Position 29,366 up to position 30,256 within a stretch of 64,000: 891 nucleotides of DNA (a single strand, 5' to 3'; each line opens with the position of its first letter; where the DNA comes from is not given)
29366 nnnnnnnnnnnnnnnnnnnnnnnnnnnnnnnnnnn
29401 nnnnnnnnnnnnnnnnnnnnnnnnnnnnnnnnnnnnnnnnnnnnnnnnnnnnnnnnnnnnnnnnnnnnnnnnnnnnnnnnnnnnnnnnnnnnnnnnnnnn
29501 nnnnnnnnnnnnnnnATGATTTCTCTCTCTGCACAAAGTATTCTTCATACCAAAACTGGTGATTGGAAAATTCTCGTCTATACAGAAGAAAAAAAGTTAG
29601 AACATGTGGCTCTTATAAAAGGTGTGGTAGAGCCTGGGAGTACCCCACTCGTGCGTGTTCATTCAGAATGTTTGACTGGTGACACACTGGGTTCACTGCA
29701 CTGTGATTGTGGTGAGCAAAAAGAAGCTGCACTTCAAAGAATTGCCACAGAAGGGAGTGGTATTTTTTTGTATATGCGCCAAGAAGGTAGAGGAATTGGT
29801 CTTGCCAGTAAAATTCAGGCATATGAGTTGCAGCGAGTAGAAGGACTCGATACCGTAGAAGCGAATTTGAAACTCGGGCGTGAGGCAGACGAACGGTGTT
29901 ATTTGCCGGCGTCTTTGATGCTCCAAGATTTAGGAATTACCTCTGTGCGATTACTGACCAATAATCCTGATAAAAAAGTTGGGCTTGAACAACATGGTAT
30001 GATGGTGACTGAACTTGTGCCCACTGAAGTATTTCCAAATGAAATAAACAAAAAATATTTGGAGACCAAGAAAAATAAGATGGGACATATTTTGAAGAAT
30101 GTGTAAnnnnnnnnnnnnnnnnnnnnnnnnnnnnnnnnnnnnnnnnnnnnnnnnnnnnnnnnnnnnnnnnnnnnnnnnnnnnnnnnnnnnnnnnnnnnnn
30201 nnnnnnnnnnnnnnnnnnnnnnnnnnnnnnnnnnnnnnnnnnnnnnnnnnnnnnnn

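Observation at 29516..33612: A 775-aa internalin-type LRR protein gene inserted between riboflavin genes ribA and ribD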

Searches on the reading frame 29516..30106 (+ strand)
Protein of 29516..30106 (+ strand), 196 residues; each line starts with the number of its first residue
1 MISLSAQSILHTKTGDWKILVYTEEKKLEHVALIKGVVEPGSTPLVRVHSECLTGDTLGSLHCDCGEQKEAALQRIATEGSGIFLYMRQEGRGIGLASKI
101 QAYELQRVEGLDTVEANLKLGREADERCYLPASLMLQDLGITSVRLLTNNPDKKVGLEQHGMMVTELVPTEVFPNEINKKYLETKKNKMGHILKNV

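Call 3: search_protein_families(library=pfam, proteins=[window:29516-30106:+], max_evalue=1)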
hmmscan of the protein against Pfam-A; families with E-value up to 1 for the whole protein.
window:29516-30106:+ (196 aa): 2 families
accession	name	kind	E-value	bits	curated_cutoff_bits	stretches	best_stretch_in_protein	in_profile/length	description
PF00925.25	GTP_cyclohydro2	-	1.4e-58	197.5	23.3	1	7-169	5-165/165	GTP cyclohydrolase II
PF13820.11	NCOA6_TRADD-N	-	0.085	13.1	22.5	1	102-146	36-83/144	Nuclear receptor coactivator 6, TRADD-N domain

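Call 4: search_protein_families(library=ncbifam, proteins=[window:29516-30106:+], max_evalue=1)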
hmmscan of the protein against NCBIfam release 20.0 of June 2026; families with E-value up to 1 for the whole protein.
window:29516-30106:+ (196 aa): 9 families
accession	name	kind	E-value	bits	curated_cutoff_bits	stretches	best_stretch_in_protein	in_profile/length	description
NF006803.0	PRK09311.1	equivalog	1.3e-71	241.6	569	1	5-195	215-406/417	bifunctional 3,4-dihydroxy-2-butanone-4-phosphate synthase/GTP cyclohydrolase II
NF001591.0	PRK00393.1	subfamily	1.8e-71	239.7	148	1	3-195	5-196/199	GTP cyclohydrolase II RibA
NF006806.0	PRK09319.1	equivalog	1.9e-64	218.3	764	1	5-195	219-411/561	bifunctional 3,4-dihydroxy-2-butanone-4-phosphate synthase/GTP cyclohydrolase II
TIGR00505.1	ribA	equivalog_domain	3.6e-64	215.8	205.85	1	5-193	3-191/191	GTP cyclohydrolase II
NF006805.0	PRK09318.1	equivalog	3.5e-63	213.9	486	1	2-194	192-381/387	bifunctional 3,4-dihydroxy-2-butanone-4-phosphate synthase/GTP cyclohydrolase II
NF006456.0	PRK08815.1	equivalog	2.9e-52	178.2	464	1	29-193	202-365/376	GTP cyclohydrolase II RibA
NF010626.1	PRK14019.1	equivalog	5.3e-12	45.4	513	1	6-169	209-362/364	bifunctional 3,4-dihydroxy-2-butanone-4-phosphate synthase/GTP cyclohydrolase II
NF005536.0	PRK07198.1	equivalog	1.4e-06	27.5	403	1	45-119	241-320/419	GTP cyclohydrolase II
NF009132.0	PRK12485.1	equivalog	0.00026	20.1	693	1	11-170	215-367/369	bifunctional 3,4-dihydroxy-2-butanone-4-phosphate synthase/GTP cyclohydrolase II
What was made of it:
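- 29516..30106 (+): ribA, a monofunctional GTP cyclohydrolase II (196 aa). Relatives carry a fused ribBA instead. PF00925 1.4e-58 (call 3); TIGR00505 and NF001591 above their cutoffs (call 4).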
